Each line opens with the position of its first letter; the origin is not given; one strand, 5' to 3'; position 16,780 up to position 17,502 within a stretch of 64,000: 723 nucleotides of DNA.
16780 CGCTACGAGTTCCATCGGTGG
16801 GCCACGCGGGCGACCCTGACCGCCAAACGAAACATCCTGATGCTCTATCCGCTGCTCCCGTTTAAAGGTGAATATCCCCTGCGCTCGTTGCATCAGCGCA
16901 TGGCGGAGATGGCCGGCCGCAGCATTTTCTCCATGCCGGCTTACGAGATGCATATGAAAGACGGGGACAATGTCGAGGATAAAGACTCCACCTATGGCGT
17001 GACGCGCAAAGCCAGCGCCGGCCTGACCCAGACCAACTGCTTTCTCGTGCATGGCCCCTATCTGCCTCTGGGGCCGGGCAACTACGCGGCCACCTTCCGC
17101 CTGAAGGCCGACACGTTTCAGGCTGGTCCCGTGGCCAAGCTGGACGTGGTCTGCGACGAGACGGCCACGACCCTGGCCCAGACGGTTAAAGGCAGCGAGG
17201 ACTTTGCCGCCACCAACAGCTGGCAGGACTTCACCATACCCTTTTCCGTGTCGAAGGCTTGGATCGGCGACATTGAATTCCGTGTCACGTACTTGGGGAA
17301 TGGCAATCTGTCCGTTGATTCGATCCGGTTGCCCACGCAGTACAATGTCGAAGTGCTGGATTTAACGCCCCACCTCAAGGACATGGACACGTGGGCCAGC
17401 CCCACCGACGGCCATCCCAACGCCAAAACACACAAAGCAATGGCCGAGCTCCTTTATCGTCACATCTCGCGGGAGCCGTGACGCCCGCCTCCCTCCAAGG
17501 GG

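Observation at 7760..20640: Four different enzymes in the island end in a similar ~120-150 aa non-catalytic beta-sandwich-like module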

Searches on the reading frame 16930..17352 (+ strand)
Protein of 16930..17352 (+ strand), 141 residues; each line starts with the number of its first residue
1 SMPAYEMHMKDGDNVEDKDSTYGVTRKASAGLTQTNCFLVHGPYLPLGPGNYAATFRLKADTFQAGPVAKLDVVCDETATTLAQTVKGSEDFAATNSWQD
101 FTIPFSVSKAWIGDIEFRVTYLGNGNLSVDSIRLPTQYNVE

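Call 6: search_protein_families(library=pfam, proteins=[window:16930-17352:+], max_evalue=10)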
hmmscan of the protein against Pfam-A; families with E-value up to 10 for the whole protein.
seq(141 aa): 2 families
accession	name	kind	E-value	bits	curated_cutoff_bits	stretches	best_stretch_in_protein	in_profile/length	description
PF07703.20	A2M_BRD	-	0.0063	17.3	22.7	1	59-137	6-92/140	Alpha-2-macroglobulin bait region domain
PF20458.3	DUF6711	-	0.13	13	27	1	84-134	79-129/134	Family of unknown function (DUF6711)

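Call 8: find_homologous_proteins(query=window:16984-17352:+, max_evalue=0.01)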
Query seq(123 aa) (123 aa): 1 proteins with E <= 0.01 among 6 candidates.
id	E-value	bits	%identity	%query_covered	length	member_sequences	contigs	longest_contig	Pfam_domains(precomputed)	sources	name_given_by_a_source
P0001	1.4e-44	169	64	100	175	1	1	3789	-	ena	-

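Call 18: search_solved_structures(query=A2, max_evalue=10)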
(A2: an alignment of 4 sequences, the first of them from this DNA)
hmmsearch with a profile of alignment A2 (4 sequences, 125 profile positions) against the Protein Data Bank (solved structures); distinct sequences matched with E-value up to 10: 5.
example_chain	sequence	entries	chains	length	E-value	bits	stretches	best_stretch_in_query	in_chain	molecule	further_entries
5aoz_A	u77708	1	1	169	0.066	16.4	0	36-68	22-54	PUTATIVE CELLULOSOMAL SCAFFOLDIN PROTEIN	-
5m2o_A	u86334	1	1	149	0.083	16.1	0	40-68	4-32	Putative cellulosomal scaffoldin protein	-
2l7y_A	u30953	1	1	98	0.31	14.3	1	15-76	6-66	Putative endo-beta-N-acetylglucosaminidase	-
7sjo_F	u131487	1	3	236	1.5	12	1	77-124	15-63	Fab15H6.v4 Light Chain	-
9cod_A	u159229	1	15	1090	2.3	11.5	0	46-117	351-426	SGNH hydrolase-type esterase domain-containing protein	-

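Call 19: search_protein_representatives(alignment_id=A2)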
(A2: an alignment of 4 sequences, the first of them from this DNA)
Query: 4 sequences, 125 profile positions. Proteins with E-value up to 0.001 (for the whole library): 2978; up to 1e-10: 618; up to 1e-30: 33. The best 150 are listed.
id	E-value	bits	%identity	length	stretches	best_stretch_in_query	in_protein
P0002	2.0e-66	237.8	-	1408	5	26-118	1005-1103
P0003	4.6e-64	230.2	-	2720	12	3-120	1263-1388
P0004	1.9e-61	221.8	-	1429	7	26-114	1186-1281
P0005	2.1e-55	202.3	-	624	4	17-117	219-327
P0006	1.7e-50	186.4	-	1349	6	30-116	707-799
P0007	2.1e-49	182.9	-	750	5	4-117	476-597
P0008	9.6e-49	180.7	-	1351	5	8-120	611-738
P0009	2.8e-47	176.0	-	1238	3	2-119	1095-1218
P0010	6.8e-46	171.5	-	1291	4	18-123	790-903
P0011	6.9e-46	171.5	-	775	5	20-123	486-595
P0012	7.6e-46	171.4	-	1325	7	29-116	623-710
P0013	2.2e-45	169.8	-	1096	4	18-119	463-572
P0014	8.2e-45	168.0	-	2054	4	18-118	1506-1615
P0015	1.0e-43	164.5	-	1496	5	6-109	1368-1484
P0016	2.8e-43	163.1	-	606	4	14-118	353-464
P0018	9.7e-39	148.4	-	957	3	8-118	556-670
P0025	1.3e-33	131.8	-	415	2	2-118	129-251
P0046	3.9e-27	110.9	-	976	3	15-124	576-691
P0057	3.1e-26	108.0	-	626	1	1-121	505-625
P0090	2.7e-22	95.3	-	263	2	2-117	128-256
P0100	7.7e-22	93.8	-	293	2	20-117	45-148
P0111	3.3e-21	91.8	-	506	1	4-118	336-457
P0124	1.6e-20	89.5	-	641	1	9-122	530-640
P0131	4.9e-20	88.0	-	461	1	4-118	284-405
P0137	9.9e-20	87.0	-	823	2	16-123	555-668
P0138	1.5e-19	86.4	-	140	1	12-122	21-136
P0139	1.7e-19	86.3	-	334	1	4-118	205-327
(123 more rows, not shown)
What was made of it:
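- Tried and rejected: The exhaustive representative search was what revealed the family (call 19).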

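Call 20: search_protein_families(library=pfam, proteins=[P0005, P0007, P0011, P0016, P0025, P0057, P0090, P0138, P0100, P0111], max_evalue=0.01)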
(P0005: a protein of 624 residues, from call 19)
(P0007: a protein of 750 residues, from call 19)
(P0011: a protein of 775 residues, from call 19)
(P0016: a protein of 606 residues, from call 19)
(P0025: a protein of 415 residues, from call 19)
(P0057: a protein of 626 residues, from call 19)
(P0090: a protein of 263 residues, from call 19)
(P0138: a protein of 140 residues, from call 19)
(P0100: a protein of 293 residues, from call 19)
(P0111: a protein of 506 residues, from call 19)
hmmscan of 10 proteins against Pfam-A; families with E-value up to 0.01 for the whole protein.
P0005 (624 aa): 1 family
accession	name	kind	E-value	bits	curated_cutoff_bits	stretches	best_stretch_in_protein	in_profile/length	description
PF18678.6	AOC_like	-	0.0021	18.2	25.9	0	197-268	20-91/123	Allene oxide cyclase barrel like domain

P0007 (750 aa): 0 families

P0011 (775 aa): 1 family
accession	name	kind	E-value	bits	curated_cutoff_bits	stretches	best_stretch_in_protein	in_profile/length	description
PF07233.18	DUF1425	-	0.00054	20.2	28.3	0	276-304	30-59/96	Protein of unknown function (DUF1425)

P0016 (606 aa): 0 families

P0025 (415 aa): 0 families

P0057 (626 aa): 1 family
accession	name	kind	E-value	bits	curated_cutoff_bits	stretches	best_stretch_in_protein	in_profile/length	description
PF09852.15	DUF2079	-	4e-32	112.3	28.2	1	49-350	11-322/459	Predicted membrane protein (DUF2079)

P0090 (263 aa): 0 families

P0138 (140 aa): 0 families

P0100 (293 aa): 0 families

P0111 (506 aa): 2 families
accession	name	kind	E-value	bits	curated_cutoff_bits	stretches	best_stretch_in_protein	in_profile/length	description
PF13472.12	Lipase_GDSL_2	-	0.00014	22.8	32.9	1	137-213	3-80/178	GDSL-like Lipase/Acylhydrolase family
PF00657.28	Lipase_GDSL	-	0.0074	16.9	23.6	0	134-208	2-89/208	GDSL-like Lipase/Acylhydrolase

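Call 25: find_homologous_proteins(query=A3, max_evalue=0.001)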
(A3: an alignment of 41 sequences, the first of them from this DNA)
Query A3 (41 sequences) (123 aa, profile of the alignment): 7 proteins with E <= 0.001 among 669 candidates.
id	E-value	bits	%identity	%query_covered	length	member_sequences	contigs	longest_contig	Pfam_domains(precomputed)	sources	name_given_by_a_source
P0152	3.5e-29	119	42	78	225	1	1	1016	-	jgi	-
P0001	9.2e-25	105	64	100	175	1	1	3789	-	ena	-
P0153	7.6e-17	79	34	76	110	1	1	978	-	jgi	jgi:nicotinamide mononucleotide adenylyltransferase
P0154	8.9e-17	79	29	56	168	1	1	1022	-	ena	-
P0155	1.1e-9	56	34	77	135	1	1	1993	-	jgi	jgi:hypothetical protein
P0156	2.2e-7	49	29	80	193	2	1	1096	-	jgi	jgi:hypothetical protein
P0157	5.2e-7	47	35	80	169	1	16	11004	-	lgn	-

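Call 31: predict_structure(alignment_id=A3)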
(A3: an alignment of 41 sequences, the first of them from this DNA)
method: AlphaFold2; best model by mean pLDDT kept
length: 123 residues; sequences in the alignment: 41
mean_pLDDT: 92.5   pTM: 0.85
mean pLDDT of the five models: 92.5, 91.5, 91.3, 91.2, 90.3
residues with pLDDT >= 90: 105; 70-90: 11; 50-70: 6; < 50: 1
segments of 3 or more residues with pLDDT < 50: none
pLDDT, mean of each block of 10 residues (from residue 1): 83 95 94 96 96 96 97 97 96 91 97 83 52
secondary structure, 60 per line:
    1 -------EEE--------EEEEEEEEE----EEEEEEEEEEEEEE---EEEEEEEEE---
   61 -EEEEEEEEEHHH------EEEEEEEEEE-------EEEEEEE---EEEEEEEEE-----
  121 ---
elements in order: E8-10 E19-27 E32-45 E49-57 E62-70 E80-89 E97-103 E107-115
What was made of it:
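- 16954..17352 (+): Module copy in H (aa 293-425). It is an insertion inside the SGNH domain, not a C-terminal appendage. AF2 pLDDT 92.5, eight strands (call 31).
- On The unnamed jelly-roll module family defined here: H: pLDDT 92.5, 8 strands (call 31).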

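Call 36: search_protein_families(library=pfam, alignment_id=A4, max_evalue=0.0001)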
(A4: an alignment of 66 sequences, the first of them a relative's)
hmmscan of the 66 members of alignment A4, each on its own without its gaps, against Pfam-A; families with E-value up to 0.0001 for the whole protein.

A. member 1, P0018 (957 aa): 1 family
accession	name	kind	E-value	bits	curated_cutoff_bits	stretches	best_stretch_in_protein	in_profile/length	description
PF09852.15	DUF2079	-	6.6e-58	197.3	28.2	1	18-493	1-423/459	Predicted membrane protein (DUF2079)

B. families by the number of members that match (of 66 scanned): 22 families
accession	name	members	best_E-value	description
PF09852.15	DUF2079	11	4.7e-64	Predicted membrane protein (DUF2079)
PF14323.11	GxGYxYP_C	5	3.1e-69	GxGYxYP putative glycoside hydrolase C-terminal domain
PF20958.2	GxGYxYP_N_3rd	5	5.3e-18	GxGYxYP third domain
PF20957.2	GxGYxYP_N_2nd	5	2.9e-17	GxGYxYP_N second domain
PF16216.10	GxGYxYP_N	4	3.7e-18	GxGYxYP_N 1st domain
PF00932.25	LTD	2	1.3e-17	Lamin Tail Domain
PF02018.23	CBM_4_9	2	1.1e-08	Carbohydrate binding domain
PF00082.27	Peptidase_S8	1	2.4e-59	Subtilase family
PF00089.32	Trypsin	1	1.7e-19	Trypsin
PF07691.17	PA14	1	2.3e-16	PA14 domain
PF13365.12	Trypsin_2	1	1.5e-08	Trypsin-like peptidase domain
PF16822.11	ALGX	1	3.8e-08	SGNH hydrolase-like domain, acetyltransferase AlgX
PF04616.20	Glyco_hydro_43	1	4.9e-08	Glycosyl hydrolases family 43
PF05257.22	CHAP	1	7e-08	CHAP domain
PF14286.12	DHHW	1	2.5e-07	DHHW protein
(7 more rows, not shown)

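Call 37: search_protein_families(library=pfam, alignment_id=A3, max_evalue=1)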
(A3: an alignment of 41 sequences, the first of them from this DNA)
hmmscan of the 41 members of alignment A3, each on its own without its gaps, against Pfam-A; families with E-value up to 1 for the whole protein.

A. member 1, seq(123 aa): 2 families
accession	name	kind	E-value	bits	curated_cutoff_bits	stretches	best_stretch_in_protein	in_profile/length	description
PF07703.20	A2M_BRD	-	0.0047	17.7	22.7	1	41-119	6-92/140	Alpha-2-macroglobulin bait region domain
PF20458.3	DUF6711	-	0.11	13.3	27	1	66-116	79-129/134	Family of unknown function (DUF6711)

B. families by the number of members that match (of 41 scanned): 12 families
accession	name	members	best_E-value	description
PF03944.20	Endotoxin_C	2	0.0029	delta endotoxin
PF07703.20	A2M_BRD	1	0.0047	Alpha-2-macroglobulin bait region domain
PF22072.2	FAP42_B3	1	0.0091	FAP42 domain B3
PF05627.16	AvrRpt-cleavage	1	0.049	Cleavage site for pathogenic type III effector avirulence factor Avr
PF21101.3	YqgU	1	0.051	YqgU-like 6-bladed beta propeller domain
PF12857.13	TOBE_3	1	0.079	TOBE-like domain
PF17873.7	Rep_1B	1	0.092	Replicase polyprotein 1ab regulatory domain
PF20458.3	DUF6711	1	0.11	Family of unknown function (DUF6711)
PF14315.11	DUF4380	1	0.12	Domain of unknown function (DUF4380)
PF25574.1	TPR_IMB1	1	0.14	Importin subunit beta-1-like, TPR repeats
PF02018.23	CBM_4_9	1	0.15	Carbohydrate binding domain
PF05391.16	Lsm_interact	1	0.23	Lsm interaction motif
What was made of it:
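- On Existing CBM sequence families (CBM4/9, 6, 22, 35 and others): No Pfam CBM model reaches significance on 41 modules (best CBM_4_9 E 0.15, call 37).
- Closest known: CBM4, CBM6, CBM22, CBM35, CBM36 families. Different: The Pfam CBM_4_9 model does not reach significance on the module (best E 0.15, call 37).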

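Call 38: search_protein_families(library=ncbifam, alignment_id=A3, max_evalue=0.1)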
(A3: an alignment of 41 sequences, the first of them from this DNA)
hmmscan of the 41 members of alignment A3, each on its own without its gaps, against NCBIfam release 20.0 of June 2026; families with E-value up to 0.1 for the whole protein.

A. member 1, seq(123 aa): 1 family
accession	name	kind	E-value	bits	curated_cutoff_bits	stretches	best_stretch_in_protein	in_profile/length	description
TIGR04213.1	PGF_pre_PGF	domain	0.07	13.1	28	1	70-96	78-104/153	PGF-pre-PGF domain-containing protein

B. families by the number of members that match (of 41 scanned): 9 families
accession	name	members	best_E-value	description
NF053583.1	LAPAL_fam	1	0.0024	LAPAL motif-containing putative phage structural protein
NF048003.1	GTA_spike_fiber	1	0.0059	phage head spike fiber domain-containing protein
TIGR04362.1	choice_anch_C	1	0.0063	choice-of-anchor C family protein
NF008235.0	PRK11006.1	1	0.026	phosphate regulon sensor histidine kinase PhoR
TIGR01712.1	phage_N6A_met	1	0.033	phage N-6-adenine-methyltransferase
NF033566.1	adhes_LIC20035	1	0.052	LIC20035 family adhesin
NF010410.0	PRK13836.1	1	0.055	conjugal transfer protein TrbF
NF001186.0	PRK00155.2-3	1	0.059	2-C-methyl-D-erythritol 4-phosphate cytidylyltransferase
TIGR04213.1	PGF_pre_PGF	1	0.07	PGF-pre-PGF domain-containing protein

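Call 71: search_protein_families(library=pfam, proteins=[P0124, P0137, P0131, P0139, P0046, P0002, P0003], max_evalue=0.01)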
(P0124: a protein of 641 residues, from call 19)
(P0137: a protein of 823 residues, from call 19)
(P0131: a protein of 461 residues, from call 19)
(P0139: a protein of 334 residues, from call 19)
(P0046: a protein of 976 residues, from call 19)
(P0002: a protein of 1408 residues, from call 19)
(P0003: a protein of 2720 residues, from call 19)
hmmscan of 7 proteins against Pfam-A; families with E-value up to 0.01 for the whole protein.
P0124 (641 aa): 0 families

P0137 (823 aa): 2 families
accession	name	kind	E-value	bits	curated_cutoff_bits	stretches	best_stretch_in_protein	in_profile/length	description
PF13231.12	PMT_2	-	3.1e-09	37.7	26.1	1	85-185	25-126/160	Dolichyl-phosphate-mannose-protein mannosyltransferase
PF09594.16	GT87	-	0.0027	17.9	25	1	84-186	19-121/237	Glycosyltransferase family 87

P0131 (461 aa): 1 family
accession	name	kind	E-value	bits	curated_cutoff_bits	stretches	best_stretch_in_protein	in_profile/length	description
PF13472.12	Lipase_GDSL_2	-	0.0039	18.1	32.9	0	84-165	3-85/178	GDSL-like Lipase/Acylhydrolase family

P0139 (334 aa): 2 families
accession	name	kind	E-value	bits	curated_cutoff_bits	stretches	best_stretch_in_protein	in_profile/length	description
PF16822.11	ALGX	-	3.8e-08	33.8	26.5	1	3-77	89-165/268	SGNH hydrolase-like domain, acetyltransferase AlgX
PF14286.12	DHHW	-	2.5e-07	30.7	25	1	10-42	226-258/385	DHHW protein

P0046 (976 aa): 1 family
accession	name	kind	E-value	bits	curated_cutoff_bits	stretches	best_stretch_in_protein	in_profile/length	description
PF09852.15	DUF2079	-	6.4e-60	204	28.2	1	64-533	1-456/459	Predicted membrane protein (DUF2079)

P0002 (1408 aa): 1 family
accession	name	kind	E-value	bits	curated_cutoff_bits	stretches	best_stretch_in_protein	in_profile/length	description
PF09852.15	DUF2079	-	7.8e-62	210.3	28.2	1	201-592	1-403/459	Predicted membrane protein (DUF2079)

P0003 (2720 aa): 0 families
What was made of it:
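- Closest known: SGNH enzymes with a CBM: AlgX. Same: One family member is fused to an AlgX/DHHW-type domain (calls 36, 71).
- Fusion partners in 66 representatives: DUF2079 11, GxGYxYP putative glycoside hydrolase 5, and GH43, GH130, AlgX/DHHW, dockerin, BACON, B_lectin, PA14, CBM_4_9, S8 protease among others, i.e. glycan-active or secreted contexts (calls 36, 71).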

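Call 75: search_solved_structures(query=A3, max_evalue=1)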
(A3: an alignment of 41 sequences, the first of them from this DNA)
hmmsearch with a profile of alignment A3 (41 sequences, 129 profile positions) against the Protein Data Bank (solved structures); distinct sequences matched with E-value up to 1: 2.
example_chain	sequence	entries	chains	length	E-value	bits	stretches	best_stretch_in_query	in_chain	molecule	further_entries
4fbr_A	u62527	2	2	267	0.55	13.4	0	54-81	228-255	Myxobacterial hemagglutinin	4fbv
1bxt_A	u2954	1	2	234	0.97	12.6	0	22-82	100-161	PROTEIN (STREPTOCOCCAL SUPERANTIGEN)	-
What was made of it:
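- On Carbohydrate-binding module (CAZy sense): No solved or characterised member was found (calls 18, 75).
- On Existing CBM sequence families (CBM4/9, 6, 22, 35 and others): The profile against all PDB sequences gives nothing below E 0.5 (call 75).
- Closest known: CBM4, CBM6, CBM22, CBM35, CBM36 families. Different: A profile search of all PDB sequences finds nothing (calls 18, 75).
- No Pfam or NCBIfam model and no PDB sequence relative: calls 6, 20, 37, 38, 18, 75.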

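Call 81: list_cluster_members(proteins=[P0003, P0005, P0007, P0018, P0057, P0111, P0124, P0131, P0137, P0025])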
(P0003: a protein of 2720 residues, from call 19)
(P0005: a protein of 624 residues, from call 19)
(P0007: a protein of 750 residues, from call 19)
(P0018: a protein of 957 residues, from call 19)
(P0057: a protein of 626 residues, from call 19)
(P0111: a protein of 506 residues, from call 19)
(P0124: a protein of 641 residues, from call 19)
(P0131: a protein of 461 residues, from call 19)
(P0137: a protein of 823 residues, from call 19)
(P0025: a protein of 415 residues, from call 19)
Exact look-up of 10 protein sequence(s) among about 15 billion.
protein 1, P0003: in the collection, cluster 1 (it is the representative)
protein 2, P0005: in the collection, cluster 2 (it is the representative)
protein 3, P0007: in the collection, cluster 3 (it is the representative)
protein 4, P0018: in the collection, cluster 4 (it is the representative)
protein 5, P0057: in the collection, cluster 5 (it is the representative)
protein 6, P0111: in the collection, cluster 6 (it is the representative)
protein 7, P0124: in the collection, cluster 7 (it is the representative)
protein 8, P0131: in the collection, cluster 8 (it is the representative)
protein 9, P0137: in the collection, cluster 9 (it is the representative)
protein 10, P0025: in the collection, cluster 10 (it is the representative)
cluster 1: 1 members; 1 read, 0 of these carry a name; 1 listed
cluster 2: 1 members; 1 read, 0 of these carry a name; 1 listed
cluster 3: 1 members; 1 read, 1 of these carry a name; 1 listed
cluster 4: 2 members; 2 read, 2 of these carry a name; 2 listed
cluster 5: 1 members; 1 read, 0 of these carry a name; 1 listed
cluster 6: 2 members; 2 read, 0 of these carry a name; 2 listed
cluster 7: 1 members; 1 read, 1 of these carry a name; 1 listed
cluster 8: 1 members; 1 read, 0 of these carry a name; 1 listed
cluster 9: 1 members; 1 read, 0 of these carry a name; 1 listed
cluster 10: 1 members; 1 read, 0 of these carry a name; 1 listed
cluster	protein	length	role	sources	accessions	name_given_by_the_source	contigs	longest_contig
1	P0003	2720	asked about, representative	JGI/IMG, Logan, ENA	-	-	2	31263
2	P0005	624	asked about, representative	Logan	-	-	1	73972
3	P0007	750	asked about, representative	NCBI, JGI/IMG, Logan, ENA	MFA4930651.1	MAG: hypothetical protein WC570_02160 [Patescibacteria group bacterium]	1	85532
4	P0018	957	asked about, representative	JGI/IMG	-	uncharacterized membrane protein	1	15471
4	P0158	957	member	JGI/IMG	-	uncharacterized membrane protein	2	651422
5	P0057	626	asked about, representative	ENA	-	-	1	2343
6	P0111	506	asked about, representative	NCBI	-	-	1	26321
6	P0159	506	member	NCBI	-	-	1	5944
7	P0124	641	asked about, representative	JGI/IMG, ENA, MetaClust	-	\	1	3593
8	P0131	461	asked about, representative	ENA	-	-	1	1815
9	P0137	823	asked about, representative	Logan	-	-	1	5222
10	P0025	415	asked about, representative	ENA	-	-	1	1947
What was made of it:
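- Public names are only 'hypothetical protein' or 'uncharacterized membrane protein': call 81.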
